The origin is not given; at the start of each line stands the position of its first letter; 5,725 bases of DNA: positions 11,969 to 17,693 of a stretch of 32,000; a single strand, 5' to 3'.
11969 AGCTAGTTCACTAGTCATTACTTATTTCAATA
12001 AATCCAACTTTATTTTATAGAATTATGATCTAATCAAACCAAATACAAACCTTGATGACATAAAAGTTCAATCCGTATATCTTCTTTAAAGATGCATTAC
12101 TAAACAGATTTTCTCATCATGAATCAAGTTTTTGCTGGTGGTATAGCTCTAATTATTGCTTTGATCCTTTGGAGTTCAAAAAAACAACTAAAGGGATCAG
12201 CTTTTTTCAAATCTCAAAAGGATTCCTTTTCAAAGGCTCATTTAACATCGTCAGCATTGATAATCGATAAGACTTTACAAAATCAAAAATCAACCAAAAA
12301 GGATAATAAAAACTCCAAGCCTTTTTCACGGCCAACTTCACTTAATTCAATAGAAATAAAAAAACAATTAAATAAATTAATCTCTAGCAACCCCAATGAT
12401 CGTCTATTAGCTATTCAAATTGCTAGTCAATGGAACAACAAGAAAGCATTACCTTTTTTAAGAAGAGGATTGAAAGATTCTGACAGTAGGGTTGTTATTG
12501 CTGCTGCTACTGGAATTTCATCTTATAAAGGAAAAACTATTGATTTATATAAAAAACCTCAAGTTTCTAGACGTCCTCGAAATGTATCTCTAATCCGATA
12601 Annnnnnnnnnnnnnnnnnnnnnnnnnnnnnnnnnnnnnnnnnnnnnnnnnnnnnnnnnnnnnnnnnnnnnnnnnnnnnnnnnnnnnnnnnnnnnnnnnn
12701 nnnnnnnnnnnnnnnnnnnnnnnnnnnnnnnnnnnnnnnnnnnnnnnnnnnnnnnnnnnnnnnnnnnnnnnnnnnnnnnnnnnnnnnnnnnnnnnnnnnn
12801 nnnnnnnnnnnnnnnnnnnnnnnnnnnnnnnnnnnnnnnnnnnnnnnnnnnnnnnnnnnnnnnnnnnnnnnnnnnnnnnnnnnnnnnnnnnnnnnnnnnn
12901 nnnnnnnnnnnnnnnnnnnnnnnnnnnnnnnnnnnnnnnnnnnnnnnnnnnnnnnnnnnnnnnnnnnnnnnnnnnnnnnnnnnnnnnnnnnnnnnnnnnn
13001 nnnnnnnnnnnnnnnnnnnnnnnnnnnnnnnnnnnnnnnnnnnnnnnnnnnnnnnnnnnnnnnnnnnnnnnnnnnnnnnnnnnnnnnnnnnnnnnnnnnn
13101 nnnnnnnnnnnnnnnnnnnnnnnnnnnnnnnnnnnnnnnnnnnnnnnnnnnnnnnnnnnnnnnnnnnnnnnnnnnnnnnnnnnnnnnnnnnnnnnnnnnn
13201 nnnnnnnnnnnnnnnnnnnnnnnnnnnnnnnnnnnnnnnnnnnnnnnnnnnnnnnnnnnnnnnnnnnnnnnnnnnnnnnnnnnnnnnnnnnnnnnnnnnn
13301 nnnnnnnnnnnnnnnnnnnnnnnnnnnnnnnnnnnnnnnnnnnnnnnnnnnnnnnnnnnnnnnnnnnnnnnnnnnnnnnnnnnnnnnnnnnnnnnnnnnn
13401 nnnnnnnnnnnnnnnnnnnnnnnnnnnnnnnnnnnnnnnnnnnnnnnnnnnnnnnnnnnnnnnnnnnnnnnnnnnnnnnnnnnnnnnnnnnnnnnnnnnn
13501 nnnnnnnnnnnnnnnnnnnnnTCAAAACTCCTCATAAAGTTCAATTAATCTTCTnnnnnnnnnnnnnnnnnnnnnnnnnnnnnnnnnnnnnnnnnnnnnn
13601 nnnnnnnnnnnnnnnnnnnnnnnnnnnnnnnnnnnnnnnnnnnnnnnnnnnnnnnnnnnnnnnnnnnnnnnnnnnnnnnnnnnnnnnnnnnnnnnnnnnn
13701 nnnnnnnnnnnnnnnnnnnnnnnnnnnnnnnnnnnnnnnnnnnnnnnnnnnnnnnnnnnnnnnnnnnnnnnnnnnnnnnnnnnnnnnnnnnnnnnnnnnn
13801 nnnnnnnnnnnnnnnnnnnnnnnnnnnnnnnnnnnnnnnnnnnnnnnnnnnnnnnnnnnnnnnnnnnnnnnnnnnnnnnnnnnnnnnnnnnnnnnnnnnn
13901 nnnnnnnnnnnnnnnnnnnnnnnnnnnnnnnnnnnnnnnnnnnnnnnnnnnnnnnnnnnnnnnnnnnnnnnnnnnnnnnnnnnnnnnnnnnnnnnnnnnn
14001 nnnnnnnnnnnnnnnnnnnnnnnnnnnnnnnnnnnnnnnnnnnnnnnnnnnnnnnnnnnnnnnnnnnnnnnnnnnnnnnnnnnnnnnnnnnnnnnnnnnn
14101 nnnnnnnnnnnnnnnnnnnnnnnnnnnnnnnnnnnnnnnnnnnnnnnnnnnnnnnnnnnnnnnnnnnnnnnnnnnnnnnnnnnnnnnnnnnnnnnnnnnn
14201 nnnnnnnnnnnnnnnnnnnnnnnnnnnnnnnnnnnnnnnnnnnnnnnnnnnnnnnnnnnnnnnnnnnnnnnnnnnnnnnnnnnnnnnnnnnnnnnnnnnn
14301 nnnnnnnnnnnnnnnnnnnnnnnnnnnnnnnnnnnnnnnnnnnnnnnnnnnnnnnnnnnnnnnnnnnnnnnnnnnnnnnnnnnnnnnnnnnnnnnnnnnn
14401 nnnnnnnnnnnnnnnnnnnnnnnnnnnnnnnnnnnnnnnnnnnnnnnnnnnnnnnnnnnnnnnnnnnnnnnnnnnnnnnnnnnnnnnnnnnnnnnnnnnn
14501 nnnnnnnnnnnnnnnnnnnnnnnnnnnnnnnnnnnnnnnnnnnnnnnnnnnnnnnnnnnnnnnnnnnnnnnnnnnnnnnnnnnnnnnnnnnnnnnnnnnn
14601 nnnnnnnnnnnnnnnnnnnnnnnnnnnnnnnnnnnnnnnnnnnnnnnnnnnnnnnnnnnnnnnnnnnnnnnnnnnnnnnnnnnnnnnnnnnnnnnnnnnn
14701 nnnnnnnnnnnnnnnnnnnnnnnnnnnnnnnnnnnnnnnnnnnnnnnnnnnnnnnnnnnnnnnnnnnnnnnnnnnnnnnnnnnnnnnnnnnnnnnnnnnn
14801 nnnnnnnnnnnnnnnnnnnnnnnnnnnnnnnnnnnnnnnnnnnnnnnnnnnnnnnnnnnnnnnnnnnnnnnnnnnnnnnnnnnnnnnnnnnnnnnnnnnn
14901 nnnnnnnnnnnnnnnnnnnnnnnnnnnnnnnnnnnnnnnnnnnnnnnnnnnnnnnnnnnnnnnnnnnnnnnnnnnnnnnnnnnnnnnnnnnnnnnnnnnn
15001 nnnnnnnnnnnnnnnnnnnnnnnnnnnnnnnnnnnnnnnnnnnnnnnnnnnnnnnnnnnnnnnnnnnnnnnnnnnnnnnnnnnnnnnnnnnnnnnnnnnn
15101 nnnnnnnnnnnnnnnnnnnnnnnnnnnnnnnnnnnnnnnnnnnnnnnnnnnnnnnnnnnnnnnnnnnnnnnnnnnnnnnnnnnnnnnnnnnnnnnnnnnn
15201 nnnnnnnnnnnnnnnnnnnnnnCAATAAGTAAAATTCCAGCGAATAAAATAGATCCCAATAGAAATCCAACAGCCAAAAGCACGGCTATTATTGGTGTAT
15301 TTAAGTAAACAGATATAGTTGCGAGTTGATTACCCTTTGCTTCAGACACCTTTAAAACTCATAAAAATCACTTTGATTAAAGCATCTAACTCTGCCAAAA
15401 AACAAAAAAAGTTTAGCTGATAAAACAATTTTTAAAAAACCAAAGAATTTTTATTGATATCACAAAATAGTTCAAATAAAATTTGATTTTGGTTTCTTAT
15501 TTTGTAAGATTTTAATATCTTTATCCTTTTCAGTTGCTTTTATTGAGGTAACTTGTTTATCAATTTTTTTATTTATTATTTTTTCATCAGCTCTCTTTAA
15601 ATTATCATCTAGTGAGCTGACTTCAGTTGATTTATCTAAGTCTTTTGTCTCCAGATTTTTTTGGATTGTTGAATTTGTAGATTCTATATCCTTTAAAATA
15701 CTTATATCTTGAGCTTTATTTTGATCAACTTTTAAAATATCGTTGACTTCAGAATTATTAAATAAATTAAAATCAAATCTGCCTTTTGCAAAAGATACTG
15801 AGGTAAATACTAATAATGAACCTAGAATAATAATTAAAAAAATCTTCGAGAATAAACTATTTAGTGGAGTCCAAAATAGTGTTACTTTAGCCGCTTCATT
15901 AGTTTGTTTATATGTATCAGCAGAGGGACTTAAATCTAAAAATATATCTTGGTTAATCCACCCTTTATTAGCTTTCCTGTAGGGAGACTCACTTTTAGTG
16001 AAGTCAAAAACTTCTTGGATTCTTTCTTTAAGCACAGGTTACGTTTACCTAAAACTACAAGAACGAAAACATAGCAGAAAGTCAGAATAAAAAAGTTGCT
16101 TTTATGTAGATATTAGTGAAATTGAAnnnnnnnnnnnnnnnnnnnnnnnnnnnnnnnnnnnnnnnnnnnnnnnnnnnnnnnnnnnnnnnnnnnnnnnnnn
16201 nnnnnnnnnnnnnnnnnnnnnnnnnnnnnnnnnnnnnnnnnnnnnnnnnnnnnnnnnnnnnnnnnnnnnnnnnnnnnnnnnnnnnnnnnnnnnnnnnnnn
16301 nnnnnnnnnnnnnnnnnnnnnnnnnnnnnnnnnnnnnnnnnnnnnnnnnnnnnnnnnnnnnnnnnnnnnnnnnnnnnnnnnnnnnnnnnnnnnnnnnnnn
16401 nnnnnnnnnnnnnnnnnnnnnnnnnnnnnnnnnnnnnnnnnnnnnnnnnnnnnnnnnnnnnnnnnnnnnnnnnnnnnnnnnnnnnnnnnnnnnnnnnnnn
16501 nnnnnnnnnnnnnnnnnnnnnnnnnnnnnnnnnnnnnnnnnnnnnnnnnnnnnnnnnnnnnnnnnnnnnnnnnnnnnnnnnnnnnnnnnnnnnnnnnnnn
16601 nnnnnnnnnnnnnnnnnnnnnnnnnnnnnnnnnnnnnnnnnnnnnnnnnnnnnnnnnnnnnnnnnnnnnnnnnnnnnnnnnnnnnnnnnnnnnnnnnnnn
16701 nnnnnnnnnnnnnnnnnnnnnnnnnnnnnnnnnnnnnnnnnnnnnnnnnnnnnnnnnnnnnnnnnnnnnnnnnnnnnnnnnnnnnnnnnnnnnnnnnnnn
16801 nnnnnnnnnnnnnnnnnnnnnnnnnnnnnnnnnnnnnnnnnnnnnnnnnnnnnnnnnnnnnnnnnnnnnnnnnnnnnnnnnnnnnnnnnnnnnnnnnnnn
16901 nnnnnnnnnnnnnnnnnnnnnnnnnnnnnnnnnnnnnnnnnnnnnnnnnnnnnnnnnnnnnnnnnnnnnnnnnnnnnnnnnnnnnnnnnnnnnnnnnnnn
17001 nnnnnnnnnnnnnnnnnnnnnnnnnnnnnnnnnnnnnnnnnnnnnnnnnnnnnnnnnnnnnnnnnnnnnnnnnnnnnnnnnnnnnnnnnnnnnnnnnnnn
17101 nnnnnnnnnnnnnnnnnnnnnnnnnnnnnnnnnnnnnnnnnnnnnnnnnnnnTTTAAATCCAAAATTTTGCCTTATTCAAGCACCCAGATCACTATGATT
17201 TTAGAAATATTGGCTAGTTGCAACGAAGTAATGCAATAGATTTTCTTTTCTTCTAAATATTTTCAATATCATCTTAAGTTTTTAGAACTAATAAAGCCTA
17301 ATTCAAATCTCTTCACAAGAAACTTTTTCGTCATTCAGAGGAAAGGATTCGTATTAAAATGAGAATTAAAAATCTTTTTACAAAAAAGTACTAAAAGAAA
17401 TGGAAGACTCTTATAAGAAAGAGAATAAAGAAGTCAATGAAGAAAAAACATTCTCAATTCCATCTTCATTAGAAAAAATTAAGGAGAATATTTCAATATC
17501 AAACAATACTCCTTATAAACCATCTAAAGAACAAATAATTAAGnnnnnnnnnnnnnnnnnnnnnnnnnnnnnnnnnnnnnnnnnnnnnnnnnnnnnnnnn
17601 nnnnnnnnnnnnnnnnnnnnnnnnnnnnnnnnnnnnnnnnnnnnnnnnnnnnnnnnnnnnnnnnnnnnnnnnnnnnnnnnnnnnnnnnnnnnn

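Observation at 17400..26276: Cassette of four paralogous TPR adaptor proteins carrying interchangeable protein-modifying enzyme heads (GT9, P4H-like 2OG oxygenase, GT41/OGT, second 2OG oxygenase) plus a methyltransferase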

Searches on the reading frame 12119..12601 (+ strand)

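Call 79: search_protein_families(library=pfam, proteins=[window:12119-12601:+], max_evalue=1)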
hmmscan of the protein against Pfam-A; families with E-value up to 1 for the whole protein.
window:12119-12601:+ (160 aa): 2 families
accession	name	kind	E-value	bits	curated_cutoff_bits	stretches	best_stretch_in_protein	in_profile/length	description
PF13646.12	HEAT_2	-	3.3e-07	30.9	27.7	1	87-138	8-60/88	HEAT repeats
PF02985.28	HEAT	-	0.076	13.8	23.5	1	111-134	2-25/31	HEAT repeat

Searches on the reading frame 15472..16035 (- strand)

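Call 3: search_protein_families(library=pfam, proteins=[window:15472-16035:-], max_evalue=0.01)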
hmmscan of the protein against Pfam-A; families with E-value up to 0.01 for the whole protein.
window:15472-16035:- (187 aa): 0 families

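Call 79: search_protein_families(library=pfam, proteins=[window:15472-16035:-], max_evalue=1)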
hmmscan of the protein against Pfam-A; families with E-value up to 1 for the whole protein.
window:15472-16035:- (187 aa): 3 families
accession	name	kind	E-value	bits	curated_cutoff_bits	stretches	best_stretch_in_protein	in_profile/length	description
PF03579.19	SHP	-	0.089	12.9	27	1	60-83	16-39/65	Small hydrophobic protein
PF10875.13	DUF2670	-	0.14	12.8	25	1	58-170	18-132/145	Protein of unknown function (DUF2670)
PF22105.2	DUF6943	-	0.58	10.7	27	1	45-130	41-120/131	Family of unknown function (DUF6943)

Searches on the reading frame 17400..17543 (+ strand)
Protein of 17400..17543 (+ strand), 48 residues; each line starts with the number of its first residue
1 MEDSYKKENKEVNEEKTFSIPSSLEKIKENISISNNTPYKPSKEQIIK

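Call 82: find_homologous_proteins(query=A9, max_evalue=0.001)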
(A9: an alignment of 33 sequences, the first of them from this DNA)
Query A9 (33 sequences) (48 aa, profile of the alignment): 151 proteins with E <= 0.001 among 782 candidates; the best 120 are listed.
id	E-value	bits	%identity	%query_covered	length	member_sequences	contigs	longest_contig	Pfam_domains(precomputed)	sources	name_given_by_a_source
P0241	3.6e-23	99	69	81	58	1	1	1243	-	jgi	-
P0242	2.1e-22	96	66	79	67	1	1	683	-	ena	-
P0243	3.3e-22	96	51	98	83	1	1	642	-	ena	-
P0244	3.7e-22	96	61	79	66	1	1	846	-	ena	-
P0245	1.5e-21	94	68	79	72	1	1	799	-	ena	-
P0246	2.0e-21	93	54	98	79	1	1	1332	-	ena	-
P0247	2.1e-21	93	65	77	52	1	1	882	-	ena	-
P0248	3.8e-21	92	63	79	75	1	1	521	-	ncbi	-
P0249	4.3e-21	92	52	98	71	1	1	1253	-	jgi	-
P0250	4.5e-21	92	62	88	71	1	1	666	-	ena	-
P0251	5.6e-21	92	54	100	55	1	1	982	-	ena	-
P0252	6.0e-21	92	63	79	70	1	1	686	-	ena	-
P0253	8.7e-21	91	49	98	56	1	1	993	-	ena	-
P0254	8.7e-21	91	52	94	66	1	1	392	-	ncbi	-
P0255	1.0e-20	91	61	79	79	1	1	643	-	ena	-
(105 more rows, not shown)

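Call 91: search_protein_representatives(alignment_id=A10)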
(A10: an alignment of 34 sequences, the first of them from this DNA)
Query: 34 sequences, 48 profile positions. Proteins with E-value up to 0.001 (for the whole library): 442; up to 1e-10: 139; up to 1e-30: 0. The best 150 are listed.
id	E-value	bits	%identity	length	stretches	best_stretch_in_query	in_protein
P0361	7.5e-22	92.9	-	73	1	1-48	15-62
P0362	1.5e-21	91.9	-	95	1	1-48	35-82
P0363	6.1e-21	90.0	-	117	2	5-42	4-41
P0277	2.4e-20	88.0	-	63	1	1-47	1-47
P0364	4.8e-20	87.1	-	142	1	3-48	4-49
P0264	7.3e-20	86.5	-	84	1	2-46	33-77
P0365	7.9e-20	86.4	-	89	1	2-48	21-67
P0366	1.1e-19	86.0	-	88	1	2-48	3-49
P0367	2.0e-19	85.1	-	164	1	2-48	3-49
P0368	3.6e-19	84.3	-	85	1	6-48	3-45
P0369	4.1e-19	84.1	-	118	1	1-48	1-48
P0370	9.0e-19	83.0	-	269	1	1-48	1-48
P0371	1.2e-18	82.7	-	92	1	2-48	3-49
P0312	2.0e-18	81.9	-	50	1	1-48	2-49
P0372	2.5e-18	81.6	-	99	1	6-48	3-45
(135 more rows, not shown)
